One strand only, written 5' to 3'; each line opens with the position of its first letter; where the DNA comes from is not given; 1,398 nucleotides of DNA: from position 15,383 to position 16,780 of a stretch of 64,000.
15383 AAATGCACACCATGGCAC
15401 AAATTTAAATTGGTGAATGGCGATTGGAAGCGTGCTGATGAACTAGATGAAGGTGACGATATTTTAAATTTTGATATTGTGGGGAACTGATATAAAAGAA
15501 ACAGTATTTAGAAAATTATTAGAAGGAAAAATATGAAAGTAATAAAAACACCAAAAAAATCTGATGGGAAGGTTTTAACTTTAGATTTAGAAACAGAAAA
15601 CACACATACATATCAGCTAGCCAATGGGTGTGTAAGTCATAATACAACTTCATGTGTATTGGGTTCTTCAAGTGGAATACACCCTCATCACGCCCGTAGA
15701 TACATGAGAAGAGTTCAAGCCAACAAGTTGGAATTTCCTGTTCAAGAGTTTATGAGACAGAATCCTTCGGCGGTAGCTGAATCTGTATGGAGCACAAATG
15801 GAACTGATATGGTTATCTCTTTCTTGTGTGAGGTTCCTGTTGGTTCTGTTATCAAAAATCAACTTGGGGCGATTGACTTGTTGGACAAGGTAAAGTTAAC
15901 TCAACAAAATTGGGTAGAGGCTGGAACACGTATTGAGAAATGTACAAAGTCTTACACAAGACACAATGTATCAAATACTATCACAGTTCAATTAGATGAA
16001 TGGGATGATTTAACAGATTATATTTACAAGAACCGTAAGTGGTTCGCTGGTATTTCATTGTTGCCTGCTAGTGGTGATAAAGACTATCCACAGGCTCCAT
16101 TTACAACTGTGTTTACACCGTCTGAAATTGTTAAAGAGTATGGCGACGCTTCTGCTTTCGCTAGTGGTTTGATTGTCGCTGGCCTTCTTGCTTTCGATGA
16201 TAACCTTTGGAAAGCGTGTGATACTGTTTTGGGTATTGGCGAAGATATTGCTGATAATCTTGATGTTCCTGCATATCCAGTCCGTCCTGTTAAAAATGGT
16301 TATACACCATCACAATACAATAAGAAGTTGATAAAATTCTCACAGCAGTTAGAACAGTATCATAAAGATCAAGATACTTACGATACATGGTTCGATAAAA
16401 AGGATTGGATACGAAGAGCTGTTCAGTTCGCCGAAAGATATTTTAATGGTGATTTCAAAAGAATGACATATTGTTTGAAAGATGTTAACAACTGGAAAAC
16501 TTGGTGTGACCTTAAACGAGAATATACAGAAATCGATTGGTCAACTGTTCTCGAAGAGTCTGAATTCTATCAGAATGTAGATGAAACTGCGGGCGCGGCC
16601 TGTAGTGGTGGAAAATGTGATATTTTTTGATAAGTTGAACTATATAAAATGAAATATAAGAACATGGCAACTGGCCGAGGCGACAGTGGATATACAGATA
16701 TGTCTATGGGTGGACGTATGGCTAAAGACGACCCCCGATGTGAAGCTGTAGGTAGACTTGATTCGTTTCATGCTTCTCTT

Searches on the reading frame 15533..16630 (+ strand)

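Call 73: search_protein_families(library=phrogs, proteins=[window:15533-16630:+], max_evalue=0.001)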
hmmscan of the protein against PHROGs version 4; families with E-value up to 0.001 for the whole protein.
window:15533-16630:+ (365 aa): 1 family
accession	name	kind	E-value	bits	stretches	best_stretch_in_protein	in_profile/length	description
phrog_367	-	DNA, RNA and nucleotide metabolism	9.4e-19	68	1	38-193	520-663/701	ribonucleotide reductase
